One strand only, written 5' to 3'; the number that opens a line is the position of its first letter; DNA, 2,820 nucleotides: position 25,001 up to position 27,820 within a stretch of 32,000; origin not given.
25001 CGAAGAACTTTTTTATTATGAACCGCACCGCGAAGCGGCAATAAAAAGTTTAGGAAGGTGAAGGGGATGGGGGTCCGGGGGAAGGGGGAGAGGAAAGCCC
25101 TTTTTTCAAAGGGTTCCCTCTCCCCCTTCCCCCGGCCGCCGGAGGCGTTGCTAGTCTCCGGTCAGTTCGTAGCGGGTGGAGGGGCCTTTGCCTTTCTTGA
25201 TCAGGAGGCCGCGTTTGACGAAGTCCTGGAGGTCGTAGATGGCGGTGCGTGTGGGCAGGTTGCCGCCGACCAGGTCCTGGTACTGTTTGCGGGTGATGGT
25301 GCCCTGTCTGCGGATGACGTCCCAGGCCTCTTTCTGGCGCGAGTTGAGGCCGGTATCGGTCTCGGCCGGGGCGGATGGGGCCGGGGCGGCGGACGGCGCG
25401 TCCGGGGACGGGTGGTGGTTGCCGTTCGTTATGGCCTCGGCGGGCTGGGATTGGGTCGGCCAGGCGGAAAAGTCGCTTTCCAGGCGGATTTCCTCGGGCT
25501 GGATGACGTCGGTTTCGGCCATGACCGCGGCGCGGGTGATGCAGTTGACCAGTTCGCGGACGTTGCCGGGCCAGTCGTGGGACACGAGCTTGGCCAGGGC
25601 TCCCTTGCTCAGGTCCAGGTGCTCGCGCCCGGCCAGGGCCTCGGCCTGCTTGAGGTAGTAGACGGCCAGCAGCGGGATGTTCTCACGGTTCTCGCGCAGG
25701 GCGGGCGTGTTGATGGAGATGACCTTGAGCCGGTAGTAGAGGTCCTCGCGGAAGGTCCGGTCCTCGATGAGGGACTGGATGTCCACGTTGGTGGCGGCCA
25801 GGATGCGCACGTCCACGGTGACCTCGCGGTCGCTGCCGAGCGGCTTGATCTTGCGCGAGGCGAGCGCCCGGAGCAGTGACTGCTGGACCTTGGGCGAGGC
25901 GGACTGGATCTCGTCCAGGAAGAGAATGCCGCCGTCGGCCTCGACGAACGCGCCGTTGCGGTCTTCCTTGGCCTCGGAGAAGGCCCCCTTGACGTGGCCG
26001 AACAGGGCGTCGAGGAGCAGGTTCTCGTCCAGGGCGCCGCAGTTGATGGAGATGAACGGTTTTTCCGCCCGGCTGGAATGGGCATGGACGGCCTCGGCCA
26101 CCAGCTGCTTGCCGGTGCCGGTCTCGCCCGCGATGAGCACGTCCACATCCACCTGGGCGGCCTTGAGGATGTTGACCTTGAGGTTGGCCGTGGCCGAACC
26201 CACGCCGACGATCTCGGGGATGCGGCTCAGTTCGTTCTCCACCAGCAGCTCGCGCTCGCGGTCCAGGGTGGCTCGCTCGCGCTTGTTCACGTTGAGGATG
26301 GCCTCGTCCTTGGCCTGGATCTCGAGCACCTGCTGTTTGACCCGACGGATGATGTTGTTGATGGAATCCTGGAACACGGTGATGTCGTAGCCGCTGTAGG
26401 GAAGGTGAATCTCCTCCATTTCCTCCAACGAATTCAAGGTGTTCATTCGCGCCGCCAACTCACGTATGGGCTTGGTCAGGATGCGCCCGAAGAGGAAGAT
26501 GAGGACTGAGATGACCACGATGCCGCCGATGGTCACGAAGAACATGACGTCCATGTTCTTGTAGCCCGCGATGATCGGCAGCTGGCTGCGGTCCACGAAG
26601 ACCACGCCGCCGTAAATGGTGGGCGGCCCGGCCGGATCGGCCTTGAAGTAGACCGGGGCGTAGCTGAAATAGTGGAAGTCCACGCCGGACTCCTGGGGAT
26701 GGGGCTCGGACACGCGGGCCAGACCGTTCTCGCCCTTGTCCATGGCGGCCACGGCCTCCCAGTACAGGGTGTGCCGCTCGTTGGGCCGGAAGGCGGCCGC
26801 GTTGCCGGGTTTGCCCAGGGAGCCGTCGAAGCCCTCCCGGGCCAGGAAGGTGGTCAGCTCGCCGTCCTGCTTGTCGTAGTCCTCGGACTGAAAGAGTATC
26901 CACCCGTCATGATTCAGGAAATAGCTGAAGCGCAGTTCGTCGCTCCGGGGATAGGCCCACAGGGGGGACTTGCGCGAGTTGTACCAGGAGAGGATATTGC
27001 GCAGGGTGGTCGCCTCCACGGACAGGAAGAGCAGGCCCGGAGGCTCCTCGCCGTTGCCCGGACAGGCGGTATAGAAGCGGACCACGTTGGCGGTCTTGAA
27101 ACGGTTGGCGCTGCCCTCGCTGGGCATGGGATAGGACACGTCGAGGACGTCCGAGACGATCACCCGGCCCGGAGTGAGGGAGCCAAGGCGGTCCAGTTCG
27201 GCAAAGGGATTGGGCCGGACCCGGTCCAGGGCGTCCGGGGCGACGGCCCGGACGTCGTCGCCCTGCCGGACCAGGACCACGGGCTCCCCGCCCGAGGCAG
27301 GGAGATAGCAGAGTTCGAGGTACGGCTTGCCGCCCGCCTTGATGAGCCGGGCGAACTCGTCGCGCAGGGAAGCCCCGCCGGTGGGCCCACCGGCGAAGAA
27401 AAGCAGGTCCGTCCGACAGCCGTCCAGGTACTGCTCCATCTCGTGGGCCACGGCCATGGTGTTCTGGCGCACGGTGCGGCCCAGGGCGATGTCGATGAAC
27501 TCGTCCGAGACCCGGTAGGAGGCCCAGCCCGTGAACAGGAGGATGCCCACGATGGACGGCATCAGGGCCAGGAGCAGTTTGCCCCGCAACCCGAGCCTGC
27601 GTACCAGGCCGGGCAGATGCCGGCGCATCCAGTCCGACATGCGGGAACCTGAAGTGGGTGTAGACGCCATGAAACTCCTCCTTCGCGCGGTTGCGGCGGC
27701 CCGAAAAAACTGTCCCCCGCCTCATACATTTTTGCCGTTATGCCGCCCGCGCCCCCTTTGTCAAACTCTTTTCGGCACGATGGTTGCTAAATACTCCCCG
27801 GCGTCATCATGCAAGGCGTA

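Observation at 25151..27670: Atypical sigma-54 activator: transmembrane with a large extracytoplasmic sensor, a GAFSEA loop, and a winged-helix DNA-binding domain instead of Fis-type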

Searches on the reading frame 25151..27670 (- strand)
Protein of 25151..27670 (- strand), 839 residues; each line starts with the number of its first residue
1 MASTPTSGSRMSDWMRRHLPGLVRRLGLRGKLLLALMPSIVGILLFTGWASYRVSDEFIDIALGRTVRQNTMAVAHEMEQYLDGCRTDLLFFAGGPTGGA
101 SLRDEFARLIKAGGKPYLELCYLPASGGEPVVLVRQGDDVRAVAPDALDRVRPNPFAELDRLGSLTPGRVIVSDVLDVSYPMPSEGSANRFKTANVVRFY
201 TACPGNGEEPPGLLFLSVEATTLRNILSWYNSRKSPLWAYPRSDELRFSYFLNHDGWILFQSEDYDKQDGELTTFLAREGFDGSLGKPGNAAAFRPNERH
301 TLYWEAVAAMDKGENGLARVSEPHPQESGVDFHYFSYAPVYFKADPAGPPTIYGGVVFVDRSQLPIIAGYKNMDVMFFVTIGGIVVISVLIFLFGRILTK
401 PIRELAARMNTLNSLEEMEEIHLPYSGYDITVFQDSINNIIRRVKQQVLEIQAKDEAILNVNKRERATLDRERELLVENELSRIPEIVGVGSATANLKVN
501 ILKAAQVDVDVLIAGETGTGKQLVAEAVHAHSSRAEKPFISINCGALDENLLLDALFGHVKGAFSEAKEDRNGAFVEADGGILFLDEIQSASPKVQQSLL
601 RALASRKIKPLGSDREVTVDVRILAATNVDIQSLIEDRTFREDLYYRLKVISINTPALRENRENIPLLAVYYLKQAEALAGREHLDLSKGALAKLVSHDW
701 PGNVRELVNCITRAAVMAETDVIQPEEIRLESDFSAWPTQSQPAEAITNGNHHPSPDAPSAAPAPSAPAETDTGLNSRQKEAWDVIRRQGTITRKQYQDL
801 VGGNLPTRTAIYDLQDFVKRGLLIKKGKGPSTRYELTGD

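Call 3: search_protein_families(library=pfam, proteins=[window:25151-27670:-], max_evalue=1)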
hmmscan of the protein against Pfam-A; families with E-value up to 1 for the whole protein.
window:25151-27670:- (839 aa): 10 families
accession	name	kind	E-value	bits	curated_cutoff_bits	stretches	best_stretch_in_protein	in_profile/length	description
PF00158.32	Sigma54_activat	-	3.2e-60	203.1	20.2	1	491-653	5-167/168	Sigma-54 interaction domain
PF25601.1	AAA_lid_14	-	1e-18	67.3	27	1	659-731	1-73/87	AAA+ ATPase lid domain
PF14532.12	Sigma54_activ_2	-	8.2e-16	58.9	25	1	488-658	1-138/138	Sigma-54 interaction domain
PF00004.35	AAA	-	6.4e-09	36.8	21.2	1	511-635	1-115/131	ATPase family associated with various cellular activities (AAA)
PF07728.20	AAA_5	-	7.4e-09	36.2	22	1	510-628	1-122/139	AAA domain (dynein-related subfamily)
PF07724.20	AAA_2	-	3.9e-08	34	27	1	510-637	5-133/166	AAA domain (Cdc48 subfamily)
PF00493.29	MCM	-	0.00035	20.2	23.3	1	505-642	54-186/224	MCM P-loop domain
PF01078.27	Mg_chelatase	-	0.0004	20.3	20.3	1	569-620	96-147/207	Magnesium chelatase, subunit ChlI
PF07726.17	AAA_3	-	0.0037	17.6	27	1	511-628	2-111/131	ATPase family associated with various cellular activities (AAA)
PF13191.12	AAA_16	-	0.014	16.4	32.6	1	510-593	26-110/167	AAA ATPase domain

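Call 4: search_protein_families(library=ncbifam, proteins=[window:25151-27670:-], max_evalue=0.1)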
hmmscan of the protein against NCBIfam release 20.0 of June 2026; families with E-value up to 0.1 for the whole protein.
window:25151-27670:- (839 aa): 32 families (the best 25 are shown)
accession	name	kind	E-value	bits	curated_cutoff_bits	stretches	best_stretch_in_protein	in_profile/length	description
TIGR01817.1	nifA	equivalog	1.4e-87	294.7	528.85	1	437-780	148-494/534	nif-specific transcriptional activator NifA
NF003451.0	PRK05022.1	equivalog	1.4e-83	281.4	476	1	458-738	165-442/512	nitric oxide reductase transcriptional regulator NorR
NF038308.1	RNA_repair_RtcR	equivalog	9.3e-79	265.6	650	1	482-751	177-452/530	RNA repair transcriptional activator RtcR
TIGR02915.1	PEP_resp_reg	equivalog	2.6e-73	247.4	502.6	1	469-733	122-387/445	PEP-CTERM-box response regulator transcription factor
TIGR01818.1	ntrC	equivalog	5.7e-73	246.3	558.6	1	455-734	104-383/463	nitrogen regulation protein NR(I)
NF008469.0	PRK11361.1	equivalog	3.4e-71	240.3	714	1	487-728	145-386/461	acetoacetate metabolism transcriptional regulator AtoC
NF011695.0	PRK15115.1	equivalog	2e-70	237.7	763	1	503-726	153-376/445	two-component system response regulator GlrR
NF050807.1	TransRegFlbDCaul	equivalog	3.2e-70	237.2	750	1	504-736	137-369/454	sigma-54-dependent transcriptional regulator FlbD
NF007689.0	PRK10365.1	equivalog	2e-69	234.5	760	1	486-731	140-385/441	sigma-54-dependent response regulator transcription factor ZraR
NF041552.1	TF_PrdR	equivalog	1.6e-65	221.5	795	1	468-728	253-510/577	sigma-54 dependent transcriptional regulator PrdR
TIGR02974.1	phageshock_pspF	equivalog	7.2e-65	219.4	443.55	1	492-766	6-282/336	phage shock protein operon transcriptional activator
NF049963.1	RespRegFlgRCampy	domain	4.4e-64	216.9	750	1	499-732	147-381/429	fla regulon two-component system response regulator FlgR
NF008085.0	PRK10820.1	equivalog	4.7e-61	207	576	1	462-731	181-450/520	transcriptional regulator TyrR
NF051870.1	NAssimRespRegNtrX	equivalog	8e-61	206.3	600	1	452-726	105-376/452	nitrogen assimilation response regulator NtrX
TIGR02329.1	propionate_PrpR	equivalog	6.8e-60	203.2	499.2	1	481-719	208-451/526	propionate catabolism operon regulatory protein PrpR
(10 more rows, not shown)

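Call 5: find_homologous_proteins(query=window:25151-27670:-, max_evalue=1e-10)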
Query window:25151-27670:- (839 aa): 91 proteins with E <= 1e-10 among 8000 candidates.
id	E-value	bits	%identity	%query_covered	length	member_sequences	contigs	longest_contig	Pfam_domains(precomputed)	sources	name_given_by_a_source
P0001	0.0e+0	1903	100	100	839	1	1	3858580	PF00158.33,PF07724.21,PF25601.2,PF00004.36,PF14532.13,PF07728.21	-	-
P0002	0.0e+0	1706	89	100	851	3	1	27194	PF00158.33,PF07724.21,PF25601.2,PF00004.36,PF14532.13,PF07728.21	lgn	-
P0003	0.0e+0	1697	89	100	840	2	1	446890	PF00158.33,PF07724.21,PF25601.2,PF00004.36,PF14532.13,PF07728.21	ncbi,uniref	ncbi:MAG: sigma 54-interacting transcriptional regulator [Pseudodesulfovibrio sp.]|uniref:sigma 54-i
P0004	0.0e+0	1684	89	100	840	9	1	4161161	PF00158.33,PF07724.21,PF25601.2,PF00004.36,PF14532.13,PF07728.21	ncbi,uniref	ncbi:sigma-54 dependent transcriptional regulator [Pseudodesulfovibrio methanolicus]|uniref:Sigma-54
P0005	0.0e+0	1671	87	100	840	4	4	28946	PF00158.33,PF07724.21,PF25601.2,PF00004.36,PF14532.13,PF07728.21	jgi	jgi:DNA-binding NtrC family response regulator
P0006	0.0e+0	1605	86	99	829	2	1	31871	PF00158.33,PF07724.21,PF25601.2,PF00004.36,PF14532.13,PF07728.21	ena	-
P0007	0.0e+0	1569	82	100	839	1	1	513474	PF00158.33,PF07724.21,PF25601.2,PF00004.36,PF14532.13,PF07728.21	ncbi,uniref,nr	ncbi:sigma-54-dependent transcriptional regulator [Desulfovibrio sp. Fe33]|uniref:sigma-54-dependent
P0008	0.0e+0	1552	81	100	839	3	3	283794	PF00158.33,PF07724.21,PF25601.2,PF00004.36,PF14532.13,PF07728.21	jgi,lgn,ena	-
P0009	0.0e+0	1458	77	100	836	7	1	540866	PF00158.33,PF07724.21,PF25601.2,PF00004.36,PF14532.13,PF07728.21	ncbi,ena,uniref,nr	ncbi:sigma-54 dependent transcriptional regulator [Pseudodesulfovibrio indicus]|uniref:sigma-54 depe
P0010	0.0e+0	1361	86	83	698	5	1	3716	PF00158.33,PF07724.21,PF25601.2,PF00004.36,PF14532.13,PF07728.21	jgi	jgi:DNA-binding NtrC family response regulator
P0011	0.0e+0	1345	71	98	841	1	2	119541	PF00158.33,PF07724.21,PF25601.2,PF00004.36,PF14532.13,PF07728.21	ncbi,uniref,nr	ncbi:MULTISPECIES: sigma-54 dependent transcriptional regulator [unclassified Pseudodesulfovibrio]|u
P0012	0.0e+0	1277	69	100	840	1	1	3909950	PF00158.33,PF07724.21,PF25601.2,PF00004.36,PF14532.13,PF07728.21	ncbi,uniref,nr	ncbi:AAA family ATPase [Pseudodesulfovibrio cashew]|uniref:AAA family ATPase n=1 Tax=Pseudodesulfovi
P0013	0.0e+0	1266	70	97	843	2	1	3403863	PF00158.33,PF07724.21,PF25601.2,PF00004.36,PF14532.13,PF07728.21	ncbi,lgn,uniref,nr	ncbi:sigma 54-interacting transcriptional regulator [Pseudodesulfovibrio portus]|uniref:Membrane pro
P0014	0.0e+0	1250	69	97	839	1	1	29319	PF00158.33,PF07724.21,PF25601.2,PF00004.36,PF14532.13,PF07728.21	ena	-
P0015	0.0e+0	1249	68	99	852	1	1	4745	PF00158.33,PF25601.2,PF00004.36,PF14532.13,PF07728.21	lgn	-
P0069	3.5e-55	206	41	32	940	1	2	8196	PF13185.13,PF00158.33,PF17820.8,PF25601.2,PF01590.33,PF13180.13,PF02954.26,PF13492.13,PF00004.36,PF14532.13,PF07728.21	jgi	-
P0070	1.9e-53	200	42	34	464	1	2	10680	PF00158.33,PF07724.21,PF25601.2,PF02954.26,PF14532.13,PF07728.21,PF00072.31,PF01078.28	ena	-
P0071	1.9e-53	200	42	34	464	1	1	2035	PF00158.33,PF07724.21,PF25601.2,PF02954.26,PF14532.13,PF07728.21,PF00072.31,PF01078.28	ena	-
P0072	2.3e-53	200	47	27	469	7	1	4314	PF00158.33,PF07724.21,PF25601.2,PF02954.26,PF14532.13,PF07728.21,PF00072.31,PF01078.28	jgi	jgi:two-component system response regulator HydG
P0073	3.0e-53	199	44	31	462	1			PF00158.33,PF07724.21,PF25601.2,PF02954.26,PF14532.13,PF07728.21,PF00072.31,PF01078.28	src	-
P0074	4.8e-53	199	44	31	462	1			PF00158.33,PF07724.21,PF25601.2,PF02954.26,PF14532.13,PF07728.21,PF00072.31,PF01078.28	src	-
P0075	9.3e-53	198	42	34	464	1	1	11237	PF00158.33,PF07724.21,PF25601.2,PF02954.26,PF14532.13,PF07728.21,PF00072.31,PF01078.28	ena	-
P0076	9.3e-53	198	42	34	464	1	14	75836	PF00158.33,PF07724.21,PF25601.2,PF02954.26,PF14532.13,PF07728.21,PF00072.31,PF01078.28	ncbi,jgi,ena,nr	ncbi:MAG: sigma-54-dependent Fis family transcriptional regulator [Deltaproteobacteria bacterium]|nr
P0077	1.3e-52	197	48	27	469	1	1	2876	PF00158.33,PF25601.2,PF02954.26,PF14532.13,PF07728.21,PF00072.31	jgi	jgi:two-component system response regulator HydG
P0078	1.8e-52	197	41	34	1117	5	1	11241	PF00158.33,PF25601.2,PF02954.26,PF13424.13,PF13176.13,PF14532.13,PF07728.21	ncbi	ncbi:MAG: sigma 54-interacting transcriptional regulator [Myxococcota bacterium]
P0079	7.7e-50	188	41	33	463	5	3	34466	PF00158.33,PF07724.21,PF25601.2,PF02954.26,PF14532.13,PF07728.21,PF00072.31,PF01078.28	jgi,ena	-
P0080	7.7e-49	185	41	33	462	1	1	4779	PF00158.33,PF07724.21,PF25601.2,PF02954.26,PF14532.13,PF07728.21,PF00072.31,PF01078.28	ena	-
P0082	3.1e-48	183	39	31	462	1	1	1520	PF00158.33,PF25601.2,PF02954.26,PF14532.13,PF07728.21,PF00072.31,PF01078.28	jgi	jgi:DNA-binding NtrC family response regulator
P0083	2.0e-44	170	41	29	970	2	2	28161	PF00158.33,PF17874.8,PF25601.2,PF02954.26,PF00515.35,PF13424.13,PF13428.13,PF14532.13,PF13181.13,PF07728.21,PF07719.24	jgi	jgi:DNA-binding NtrC family response regulator/tetratricopeptide (TPR) repeat protein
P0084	4.7e-44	169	42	29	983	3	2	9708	PF10602.16,PF13414.13,PF13176.13,PF13428.13,PF14532.13,PF07728.21,PF13374.13,PF00158.33,PF17874.8,PF25601.2,PF02954.26,PF00515.35,PF12895.14,PF13424.13,PF14938.13,PF13181.13,PF07719.24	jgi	-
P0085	1.0e-43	168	41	31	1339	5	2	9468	PF00158.33,PF25601.2,PF02954.26,PF14532.13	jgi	jgi:transcriptional regulator with GAF, ATPase, and Fis domain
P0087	1.4e-40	158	38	25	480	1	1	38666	PF00158.33,PF25601.2,PF02954.26,PF14532.13,PF07728.21,PF00072.31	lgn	-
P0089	5.4e-31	126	38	26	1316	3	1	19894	PF00158.33,PF25601.2,PF02954.26,PF14532.13,PF07728.21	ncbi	-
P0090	3.9e-21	93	31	27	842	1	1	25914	PF00158.33,PF25601.2,PF02954.26,PF14532.13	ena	-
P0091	1.2e-18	85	28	27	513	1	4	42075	PF00158.33,PF25601.2,PF02954.26,PF14532.13,PF07728.21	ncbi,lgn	-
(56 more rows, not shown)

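Call 21: find_related_loci(query=A1, collection=genome_contigs, flank=8000)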
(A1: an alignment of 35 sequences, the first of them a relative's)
Query A1 (839 aa) in genome_contigs; peptide patterns used: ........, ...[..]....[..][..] (x = any residue, [..] = any of these).
600 stretches matched a pattern (row limit reached: there are more); 542 encode a relative of the query (tblastn E <= 1e-3); the best 80 are kept; 80 distinct loci.
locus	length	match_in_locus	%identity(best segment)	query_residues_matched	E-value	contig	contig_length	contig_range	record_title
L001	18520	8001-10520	88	1-839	0e+0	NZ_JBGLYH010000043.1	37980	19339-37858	Pseudodesulfovibrio karagichevae strain 9FUS NODE_43_length_37980_cov_63.859720, whole genome shotgun sequence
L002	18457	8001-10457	65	17-836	0e+0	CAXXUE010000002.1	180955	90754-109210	MAG: uncultured Pseudodesulfovibrio sp. isolate a8b379bf-f1df-4415-be07-3a291d9257f6 genome assembly, contig: contig_2,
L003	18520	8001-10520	88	1-839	0e+0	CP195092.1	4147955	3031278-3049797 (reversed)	Desulfovibrio caledoniensis strain lm2024 chromosome, complete genome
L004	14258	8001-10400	66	38-838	0e+0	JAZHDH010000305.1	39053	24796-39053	MAG: Pseudodesulfovibrio sp. isolate Bin21Zod NODE_85_length_39053_cov_268.713857, whole genome shotgun sequence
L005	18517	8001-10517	61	1-834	0e+0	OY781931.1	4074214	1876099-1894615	MAG: Maridesulfovibrio sp. isolate 42758462-51a7-43a4-8c96-062141770230 genome assembly, chromosome: 1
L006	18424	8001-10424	63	38-837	0e+0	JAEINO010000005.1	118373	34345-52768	MAG: Pseudodesulfovibrio sp. isolate MAG6 NODE_170_length_118373_cov_34.195002, whole genome shotgun sequence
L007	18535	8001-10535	60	1-837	0e+0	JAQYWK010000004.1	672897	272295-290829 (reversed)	MAG: Desulfovibrio sp. isolate Glu_egg_str_bin110 NODE_4_length_672897_cov_4.856947, whole genome shotgun sequence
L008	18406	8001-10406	61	38-834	0e+0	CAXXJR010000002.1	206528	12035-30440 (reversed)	MAG: Maridesulfovibrio sp. isolate 6beb94cf-9426-4573-8ce2-a4cb058dd04d genome assembly, contig: contig_2, whole genome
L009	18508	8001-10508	65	4-838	0e+0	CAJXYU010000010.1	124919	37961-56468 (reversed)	MAG TPA_asm: uncultured Desulfovibrio sp. isolate SRR6201695_bin.5_MetaBAT_v2.12.1_MAG genome assembly, contig: NODE_53_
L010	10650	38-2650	57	35-835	0e+0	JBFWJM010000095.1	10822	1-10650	MAG: Desulfovibrionaceae bacterium isolate CA_2019_NHSR_19 NODE_12804_length_10822_cov_3.467134_NHSR, whole genome shotg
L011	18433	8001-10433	52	22-834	0e+0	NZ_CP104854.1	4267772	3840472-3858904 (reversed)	Maridesulfovibrio sp. FT414 chromosome, complete genome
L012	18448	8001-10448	49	24-837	0e+0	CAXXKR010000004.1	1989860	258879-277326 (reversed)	MAG: Desulfovibrionaceae bacterium isolate 13a355c6-41d9-40ac-acd2-aad2d687202c genome assembly, contig: contig_4, whole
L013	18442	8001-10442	51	22-834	0e+0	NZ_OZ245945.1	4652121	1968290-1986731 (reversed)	MAG: Maridesulfovibrio sp. isolate 227629a5-9d24-4079-af3c-2046eb677fbc chromosome 1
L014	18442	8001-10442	51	22-834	0e+0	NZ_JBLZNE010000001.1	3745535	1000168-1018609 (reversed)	MAG: Maridesulfovibrio sp. isolate FB10N2-isolate Maridesulfo2SRBS4_contig_0001, whole genome shotgun sequence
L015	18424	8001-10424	51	27-834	0e+0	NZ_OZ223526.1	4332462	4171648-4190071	MAG: Maridesulfovibrio sp. isolate 4b7aa1d1-4656-4508-adef-fef75badb664 chromosome 1, complete sequence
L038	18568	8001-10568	44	24-836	0e+0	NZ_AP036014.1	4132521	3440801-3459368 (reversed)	Nitratidesulfovibrio sp. HK-II chromosome, complete genome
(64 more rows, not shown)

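Call 51: find_homologous_proteins(query=L038:7941-10607:+, max_evalue=1e-60)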
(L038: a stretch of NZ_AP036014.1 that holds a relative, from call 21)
Query L038:7941-10607:+ (888 aa): 19 proteins with E <= 1e-60 among 8000 candidates.
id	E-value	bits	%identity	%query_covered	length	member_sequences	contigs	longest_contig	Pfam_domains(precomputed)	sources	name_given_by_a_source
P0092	0.0e+0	1844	91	100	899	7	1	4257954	PF00158.33,PF07724.21,PF25601.2,PF00004.36,PF14532.13,PF07728.21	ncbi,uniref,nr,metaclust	ncbi:sigma 54-interacting transcriptional regulator [Nitratidesulfovibrio termitidis]|uniref:sigma 5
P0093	0.0e+0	1355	71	99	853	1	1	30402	PF00158.33,PF07724.21,PF25601.2,PF00004.36,PF14532.13,PF07728.21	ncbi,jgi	-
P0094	0.0e+0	1239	63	7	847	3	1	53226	PF00158.33,PF07724.21,PF25601.2,PF14532.13,PF07728.21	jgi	jgi:DNA-binding NtrC family response regulator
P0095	0.0e+0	1179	62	98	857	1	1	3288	PF00158.33,PF07724.21,PF25601.2,PF00004.36,PF14532.13,PF07728.21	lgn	-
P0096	9.8e-264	896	51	98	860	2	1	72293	PF00158.33,PF07724.21,PF25601.2,PF00004.36,PF14532.13,PF07728.21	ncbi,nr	ncbi:MAG: sigma 54-interacting transcriptional regulator [Desulfovibrionaceae bacterium]|nr:sigma 54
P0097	3.2e-256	871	66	65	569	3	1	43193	PF00158.33,PF14532.13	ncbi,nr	ncbi:MAG: sigma-54 factor interaction domain-containing protein, partial [Proteobacteria bacterium]|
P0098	8.5e-243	827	48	97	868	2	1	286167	PF00158.33,PF07724.21,PF25601.2,PF00004.36,PF14532.13,PF07728.21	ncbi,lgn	-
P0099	2.0e-240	819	46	96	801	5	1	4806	PF00158.33,PF07724.21,PF25601.2,PF00004.36,PF14532.13,PF07728.21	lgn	-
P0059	5.3e-238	811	46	96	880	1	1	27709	PF00158.33,PF07724.21,PF25601.2,PF00004.36,PF14532.13,PF07728.21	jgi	-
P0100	4.3e-235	801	48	97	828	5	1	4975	PF00158.33,PF07724.21,PF25601.2,PF00004.36,PF14532.13,PF07728.21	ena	-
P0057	9.1e-231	787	45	97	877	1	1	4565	PF00158.33,PF07724.21,PF25601.2,PF00004.36,PF14532.13,PF07728.21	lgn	-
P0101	2.1e-230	786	46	96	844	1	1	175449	PF00158.33,PF07724.21,PF25601.2,PF00004.36,PF14532.13,PF07728.21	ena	-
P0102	5.5e-230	784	46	96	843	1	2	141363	PF00158.33,PF07724.21,PF25601.2,PF00004.36,PF14532.13,PF07728.21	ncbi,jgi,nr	ncbi:MAG: AAA family ATPase [Desulfobacteraceae bacterium]|nr:MAG: AAA family ATPase [Desulfobactera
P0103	8.1e-228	777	45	96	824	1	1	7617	PF00158.33,PF25601.2,PF00004.36,PF14532.13,PF07728.21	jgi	jgi:DNA-binding NtrC family response regulator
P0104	4.6e-213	728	43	95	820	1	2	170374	PF00158.33,PF07724.21,PF25601.2,PF00004.36,PF14532.13,PF07728.21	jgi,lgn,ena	-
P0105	2.2e-186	640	42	96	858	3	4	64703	PF00672.31,PF00158.33,PF07724.21,PF25601.2,PF00004.36,PF14532.13,PF07728.21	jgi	jgi:DNA-binding NtrC family response regulator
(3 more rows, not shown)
